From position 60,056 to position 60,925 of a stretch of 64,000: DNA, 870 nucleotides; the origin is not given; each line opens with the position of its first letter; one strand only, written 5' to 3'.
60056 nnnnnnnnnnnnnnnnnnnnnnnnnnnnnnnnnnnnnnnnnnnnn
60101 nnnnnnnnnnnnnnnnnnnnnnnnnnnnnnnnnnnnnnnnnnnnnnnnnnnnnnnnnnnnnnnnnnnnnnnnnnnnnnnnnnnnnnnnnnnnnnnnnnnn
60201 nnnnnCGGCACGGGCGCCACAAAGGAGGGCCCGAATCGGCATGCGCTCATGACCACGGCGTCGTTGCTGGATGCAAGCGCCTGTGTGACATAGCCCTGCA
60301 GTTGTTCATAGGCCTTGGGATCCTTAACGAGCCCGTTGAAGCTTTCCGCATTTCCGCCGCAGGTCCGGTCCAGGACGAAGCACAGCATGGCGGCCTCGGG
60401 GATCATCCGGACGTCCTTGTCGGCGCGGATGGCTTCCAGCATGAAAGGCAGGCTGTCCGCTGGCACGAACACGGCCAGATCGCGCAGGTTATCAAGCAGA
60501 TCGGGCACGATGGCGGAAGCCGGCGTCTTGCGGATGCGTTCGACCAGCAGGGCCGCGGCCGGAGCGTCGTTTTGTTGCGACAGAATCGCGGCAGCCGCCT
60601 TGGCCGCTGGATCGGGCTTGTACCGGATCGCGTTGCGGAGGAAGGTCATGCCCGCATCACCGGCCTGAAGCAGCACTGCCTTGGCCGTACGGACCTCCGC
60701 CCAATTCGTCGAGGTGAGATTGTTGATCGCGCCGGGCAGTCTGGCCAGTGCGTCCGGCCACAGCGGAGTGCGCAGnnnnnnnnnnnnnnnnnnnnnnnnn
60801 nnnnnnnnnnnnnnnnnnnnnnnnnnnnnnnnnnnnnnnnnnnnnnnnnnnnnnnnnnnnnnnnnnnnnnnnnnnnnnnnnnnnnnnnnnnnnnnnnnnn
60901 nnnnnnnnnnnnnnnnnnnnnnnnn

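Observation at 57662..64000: Giant modular HEAT-PA14 x6 protein adjacent to a glycan-degradation operon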

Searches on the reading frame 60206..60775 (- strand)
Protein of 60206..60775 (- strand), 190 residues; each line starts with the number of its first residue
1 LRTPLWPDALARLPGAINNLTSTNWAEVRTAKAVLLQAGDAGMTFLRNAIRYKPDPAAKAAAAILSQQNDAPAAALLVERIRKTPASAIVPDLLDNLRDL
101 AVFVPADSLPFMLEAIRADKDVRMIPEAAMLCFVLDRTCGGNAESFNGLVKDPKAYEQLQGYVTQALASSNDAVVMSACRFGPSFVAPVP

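Call 20: search_solved_structures(query=A2, max_evalue=10)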
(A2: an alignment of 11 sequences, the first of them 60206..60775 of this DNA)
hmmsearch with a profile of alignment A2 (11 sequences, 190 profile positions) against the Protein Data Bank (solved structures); distinct sequences matched with E-value up to 10: 7.
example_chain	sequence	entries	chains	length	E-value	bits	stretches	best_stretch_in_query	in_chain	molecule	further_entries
9l5y_A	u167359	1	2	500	0.037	17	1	110-162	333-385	TROVE domain-containing protein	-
9kop_A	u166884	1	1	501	0.037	16.9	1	110-162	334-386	TROVE domain-containing protein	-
10lk_d2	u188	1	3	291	0.35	13.8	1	44-117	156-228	HEAT repeat domain-containing protein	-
7wzb_B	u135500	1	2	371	0.76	12.7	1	13-95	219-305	Lipopolysaccharide assembly protein B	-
7dco_l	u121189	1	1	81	1.2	12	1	13-66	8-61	Small nuclear ribonucleoprotein Sm D3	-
9sah_A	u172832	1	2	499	1.7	11.6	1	14-118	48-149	E4-NB2 synthetic fusion protein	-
3jcm_R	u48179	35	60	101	2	11.3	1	13-66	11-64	Small nuclear ribonucleoprotein Sm D3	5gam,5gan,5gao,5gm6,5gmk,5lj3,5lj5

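Call 36: search_protein_representatives(alignment_id=A2)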
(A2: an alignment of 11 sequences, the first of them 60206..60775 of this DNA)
Query: 11 sequences, 190 profile positions. Proteins with E-value up to 0.001 (for the whole library): 321; up to 1e-10: 177; up to 1e-30: 48. The best 150 are listed.
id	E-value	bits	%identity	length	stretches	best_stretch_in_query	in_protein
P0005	0.0e+00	1686.8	-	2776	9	1-188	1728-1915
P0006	0.0e+00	1412.1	-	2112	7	1-188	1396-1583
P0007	0.0e+00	1403.8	-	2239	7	1-189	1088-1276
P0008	0.0e+00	1234.2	-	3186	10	4-188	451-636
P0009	0.0e+00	1066.7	-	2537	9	2-189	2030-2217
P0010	0.0e+00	1022.3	-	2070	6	1-189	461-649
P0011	0.0e+00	1018.3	-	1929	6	1-188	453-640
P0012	3.3e-273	914.1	-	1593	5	1-189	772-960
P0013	4.1e-239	802.9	-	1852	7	1-189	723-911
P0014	3.8e-204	688.8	-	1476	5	1-189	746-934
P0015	1.3e-184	625.1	-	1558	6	1-189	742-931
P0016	2.2e-181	614.5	-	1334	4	1-189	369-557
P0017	3.3e-173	587.9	-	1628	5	4-189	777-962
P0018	1.1e-171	582.9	-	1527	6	1-188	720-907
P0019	1.1e-160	547.1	-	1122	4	1-189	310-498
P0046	9.8e-34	133.0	-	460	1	7-179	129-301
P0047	2.2e-33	131.9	-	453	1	8-186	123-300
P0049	6.2e-33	130.4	-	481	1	13-183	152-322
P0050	3.3e-32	128.0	-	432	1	10-186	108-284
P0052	6.8e-31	123.8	-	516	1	13-189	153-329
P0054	5.9e-30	120.7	-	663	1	10-185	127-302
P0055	1.3e-29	119.6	-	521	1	8-185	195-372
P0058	4.7e-29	117.7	-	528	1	12-185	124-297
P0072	2.6e-24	102.3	-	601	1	11-181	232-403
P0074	8.3e-24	100.6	-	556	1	7-185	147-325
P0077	2.3e-23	99.2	-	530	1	5-169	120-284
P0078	3.2e-23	98.7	-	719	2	14-178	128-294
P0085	8.4e-23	97.4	-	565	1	10-185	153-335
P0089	3.0e-22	95.5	-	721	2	7-180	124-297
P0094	1.6e-21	93.1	-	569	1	9-183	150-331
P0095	1.7e-21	93.1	-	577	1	11-179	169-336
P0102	1.3e-20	90.2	-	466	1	8-185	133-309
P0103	2.2e-20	89.5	-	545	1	7-184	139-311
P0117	2.7e-18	82.7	-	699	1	9-180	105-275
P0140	1.3e-15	73.9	-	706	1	18-180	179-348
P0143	5.9e-15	71.8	-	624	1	8-179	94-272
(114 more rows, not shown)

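Call 38: search_protein_families(library=pfam, proteins=[P0046, P0047, P0049, P0050, P0052, P0054, P0055, P0072, P0078, P0089], max_evalue=0.01)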
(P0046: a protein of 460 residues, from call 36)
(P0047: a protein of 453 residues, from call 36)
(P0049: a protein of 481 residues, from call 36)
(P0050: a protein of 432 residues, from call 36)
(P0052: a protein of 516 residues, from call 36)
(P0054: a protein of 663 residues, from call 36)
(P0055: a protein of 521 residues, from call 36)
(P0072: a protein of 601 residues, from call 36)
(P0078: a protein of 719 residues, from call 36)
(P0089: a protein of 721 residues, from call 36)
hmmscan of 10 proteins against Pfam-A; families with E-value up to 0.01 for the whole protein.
P0046 (460 aa): 3 families
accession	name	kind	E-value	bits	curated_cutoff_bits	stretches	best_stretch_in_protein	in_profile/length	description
PF07691.17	PA14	-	4.1e-18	66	24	1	312-436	3-139/147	PA14 domain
PF10528.15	GLEYA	-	0.0043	17.8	26.2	0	355-428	3-87/91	GLEYA domain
PF13646.12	HEAT_2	-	0.0067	17.1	27.7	1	170-242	6-75/88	HEAT repeats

P0047 (453 aa): 2 families
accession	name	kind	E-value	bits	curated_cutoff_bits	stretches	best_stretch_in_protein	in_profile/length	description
PF07691.17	PA14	-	2.6e-23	82.9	24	1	305-427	3-137/147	PA14 domain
PF13646.12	HEAT_2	-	1.4e-05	25.7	27.7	1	129-212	2-87/88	HEAT repeats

P0049 (481 aa): 1 family
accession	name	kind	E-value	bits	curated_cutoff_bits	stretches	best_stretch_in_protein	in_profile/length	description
PF07691.17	PA14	-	2.1e-16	60.5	24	1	330-460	4-146/147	PA14 domain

P0050 (432 aa): 2 families
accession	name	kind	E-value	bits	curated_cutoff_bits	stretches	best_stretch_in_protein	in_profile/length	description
PF07691.17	PA14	-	8.9e-18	64.9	24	1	324-418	41-145/147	PA14 domain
PF10528.15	GLEYA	-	0.00022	21.9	26.2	1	330-373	2-45/91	GLEYA domain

P0052 (516 aa): 1 family
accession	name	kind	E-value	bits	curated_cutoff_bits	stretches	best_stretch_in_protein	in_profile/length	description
PF07691.17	PA14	-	1e-14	55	24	1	330-462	3-143/147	PA14 domain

P0054 (663 aa): 4 families
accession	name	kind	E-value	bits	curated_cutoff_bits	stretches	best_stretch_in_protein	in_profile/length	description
PF13646.12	HEAT_2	-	1.4e-05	25.7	27.7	1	163-248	4-87/88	HEAT repeats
PF13243.12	SQHop_cyclase_C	-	0.00015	21.4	26.1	1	327-407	153-224/319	Squalene-hopene cyclase C-terminal domain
PF13249.12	SQHop_cyclase_N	-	0.0011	18.7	26.2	0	328-385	40-94/291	Squalene-hopene cyclase N-terminal domain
PF07221.17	GlcNAc_2-epim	-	0.0052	16.5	23.4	0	327-402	37-115/347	N-acylglucosamine 2-epimerase (GlcNAc 2-epimerase)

P0055 (521 aa): 2 families
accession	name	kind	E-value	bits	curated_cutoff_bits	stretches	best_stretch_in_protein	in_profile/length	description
PF07691.17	PA14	-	1.4e-14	54.6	24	1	378-507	4-145/147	PA14 domain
PF10528.15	GLEYA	-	0.0012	19.6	26.2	1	420-462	3-45/91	GLEYA domain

P0072 (601 aa): 1 family
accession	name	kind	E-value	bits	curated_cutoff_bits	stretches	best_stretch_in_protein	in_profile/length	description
PF13646.12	HEAT_2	-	0.003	18.3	27.7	1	277-350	15-84/88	HEAT repeats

P0078 (719 aa): 3 families
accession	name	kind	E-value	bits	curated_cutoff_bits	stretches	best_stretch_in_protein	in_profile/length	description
PF07691.17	PA14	-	7.8e-41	139.7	24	2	574-705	3-146/147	PA14 domain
PF10528.15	GLEYA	-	6e-09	36.5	26.2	1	616-681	2-66/91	GLEYA domain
PF13646.12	HEAT_2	-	0.00027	21.6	27.7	1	164-234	7-73/88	HEAT repeats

P0089 (721 aa): 2 families
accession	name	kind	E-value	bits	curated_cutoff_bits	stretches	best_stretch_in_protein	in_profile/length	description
PF07691.17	PA14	-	3.3e-38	131.2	24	2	572-708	3-145/147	PA14 domain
PF10528.15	GLEYA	-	6.7e-11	42.8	26.2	2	349-422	2-86/91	GLEYA domain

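Call 45: find_homologous_proteins(query=A2, max_evalue=1e-10)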
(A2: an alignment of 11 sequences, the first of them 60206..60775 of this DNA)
Query A2 (11 sequences) (190 aa, profile of the alignment): 1 proteins with E <= 1e-10 among 8000 candidates.
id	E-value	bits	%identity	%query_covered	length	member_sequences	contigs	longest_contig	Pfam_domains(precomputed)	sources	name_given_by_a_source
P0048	1.3e-32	131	32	56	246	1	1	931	PF02195.27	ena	-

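Call 67: search_protein_families(library=pfam, proteins=[P0058, P0074, P0077, P0085, P0094, P0095, P0103, P0117, P0140, P0143], max_evalue=0.01)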
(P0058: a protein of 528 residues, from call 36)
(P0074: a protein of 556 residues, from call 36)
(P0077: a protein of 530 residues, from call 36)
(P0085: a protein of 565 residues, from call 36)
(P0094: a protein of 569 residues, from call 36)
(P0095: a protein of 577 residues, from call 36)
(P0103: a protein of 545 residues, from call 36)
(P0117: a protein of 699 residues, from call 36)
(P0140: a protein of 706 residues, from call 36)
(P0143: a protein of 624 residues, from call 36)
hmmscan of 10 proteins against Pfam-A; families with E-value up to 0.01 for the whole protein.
P0058 (528 aa): 2 families
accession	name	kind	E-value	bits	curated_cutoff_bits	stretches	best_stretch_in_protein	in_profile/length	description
PF13385.13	Laminin_G_3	-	3.6e-23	82.8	27.6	1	359-515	1-149/151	Concanavalin A-like lectin/glucanases superfamily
PF13646.12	HEAT_2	-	0.0092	16.7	27.7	1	126-209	2-87/88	HEAT repeats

P0074 (556 aa): 1 family
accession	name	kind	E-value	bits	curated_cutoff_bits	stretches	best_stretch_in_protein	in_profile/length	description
PF13385.13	Laminin_G_3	-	3.4e-29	102.4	27.6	1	389-544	1-150/151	Concanavalin A-like lectin/glucanases superfamily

P0077 (530 aa): 2 families
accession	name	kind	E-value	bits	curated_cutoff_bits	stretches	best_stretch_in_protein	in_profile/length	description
PF13385.13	Laminin_G_3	-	1.6e-22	80.7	27.6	1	367-520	3-150/151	Concanavalin A-like lectin/glucanases superfamily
PF13646.12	HEAT_2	-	0.0035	18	27.7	1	130-213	6-88/88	HEAT repeats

P0085 (565 aa): 1 family
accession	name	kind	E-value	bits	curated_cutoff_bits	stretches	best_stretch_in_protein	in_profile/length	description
PF13385.13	Laminin_G_3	-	3.7e-20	73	27.6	1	388-548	3-145/151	Concanavalin A-like lectin/glucanases superfamily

P0094 (569 aa): 1 family
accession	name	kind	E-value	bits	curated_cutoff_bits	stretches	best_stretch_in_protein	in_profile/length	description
PF13385.13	Laminin_G_3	-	7e-21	75.4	27.6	1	386-551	3-150/151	Concanavalin A-like lectin/glucanases superfamily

P0095 (577 aa): 3 families
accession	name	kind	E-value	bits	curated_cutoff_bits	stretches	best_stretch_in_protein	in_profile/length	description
PF13385.13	Laminin_G_3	-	2e-22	80.4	27.6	1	422-565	17-150/151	Concanavalin A-like lectin/glucanases superfamily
PF00354.24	Pentaxin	-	0.00011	22.4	25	1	484-569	84-167/194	Pentaxin family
PF02210.31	Laminin_G_2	-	0.0039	18.1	22.9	1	456-554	26-122/126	Laminin G domain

P0103 (545 aa): 2 families
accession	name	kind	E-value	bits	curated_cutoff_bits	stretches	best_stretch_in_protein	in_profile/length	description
PF13385.13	Laminin_G_3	-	1.4e-13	51.7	27.6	1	374-527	1-150/151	Concanavalin A-like lectin/glucanases superfamily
PF13646.12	HEAT_2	-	0.0017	19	27.7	1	172-255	3-83/88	HEAT repeats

P0117 (699 aa): 1 family
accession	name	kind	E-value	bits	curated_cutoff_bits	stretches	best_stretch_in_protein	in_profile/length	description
PF13646.12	HEAT_2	-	0.0007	20.3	27.7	1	118-187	12-82/88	HEAT repeats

P0140 (706 aa): 1 family
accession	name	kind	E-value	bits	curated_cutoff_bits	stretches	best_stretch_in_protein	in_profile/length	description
PF13385.13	Laminin_G_3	-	5.9e-13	49.7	27.6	1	405-563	3-150/151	Concanavalin A-like lectin/glucanases superfamily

P0143 (624 aa): 2 families
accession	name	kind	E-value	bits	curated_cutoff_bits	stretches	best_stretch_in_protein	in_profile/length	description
PF13385.13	Laminin_G_3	-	4.6e-10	40.3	27.6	1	451-601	3-148/151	Concanavalin A-like lectin/glucanases superfamily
PF10102.14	DUF2341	-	5.6e-08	33.6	23.4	1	340-392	3-56/84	Domain of unknown function (DUF2341)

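Call 88: find_encoding_contigs(protein=P0102, flank=8000, max_places=2)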
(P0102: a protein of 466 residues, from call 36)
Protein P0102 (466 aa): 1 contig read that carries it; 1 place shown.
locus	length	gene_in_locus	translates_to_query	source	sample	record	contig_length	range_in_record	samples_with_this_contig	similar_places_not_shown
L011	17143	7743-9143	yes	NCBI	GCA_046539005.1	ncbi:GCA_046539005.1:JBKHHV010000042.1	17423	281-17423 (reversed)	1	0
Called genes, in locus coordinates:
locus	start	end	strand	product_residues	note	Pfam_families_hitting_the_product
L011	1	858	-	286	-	?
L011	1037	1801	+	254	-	PF00326:Peptidase_S9 (faint), PF00756:Esterase (faint)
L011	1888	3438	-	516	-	PF13709:DUF4159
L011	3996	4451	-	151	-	PF13174:TPR_6 (weak)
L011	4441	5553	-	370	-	-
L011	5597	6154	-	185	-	PF07638:Sigma70_ECF (weak), PF04542:Sigma70_r2, PF08281:Sigma70_r4_2, PF04545:Sigma70_r4 (weak)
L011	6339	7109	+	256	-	PF16537:T2SSB (weak), PF23893:Y4YQ_C (faint)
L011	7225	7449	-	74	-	-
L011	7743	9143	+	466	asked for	PF07691:PA14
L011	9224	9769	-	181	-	PF13091:PLDc_2, PF00614:PLDc (weak)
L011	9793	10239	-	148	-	-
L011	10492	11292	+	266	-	PF01925:TauE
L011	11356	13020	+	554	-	PF03023:MurJ, PF01554:MatE, PF13440:Polysacc_synt_3 (weak)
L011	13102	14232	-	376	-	PF02445:NadA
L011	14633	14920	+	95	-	PF01078:Mg_chelatase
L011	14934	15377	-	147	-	PF13560:HTH_31, PF13744:HTH_37, PF01381:HTH_3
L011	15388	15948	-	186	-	PF22014:DUF6932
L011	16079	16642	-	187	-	PF10004:DUF2247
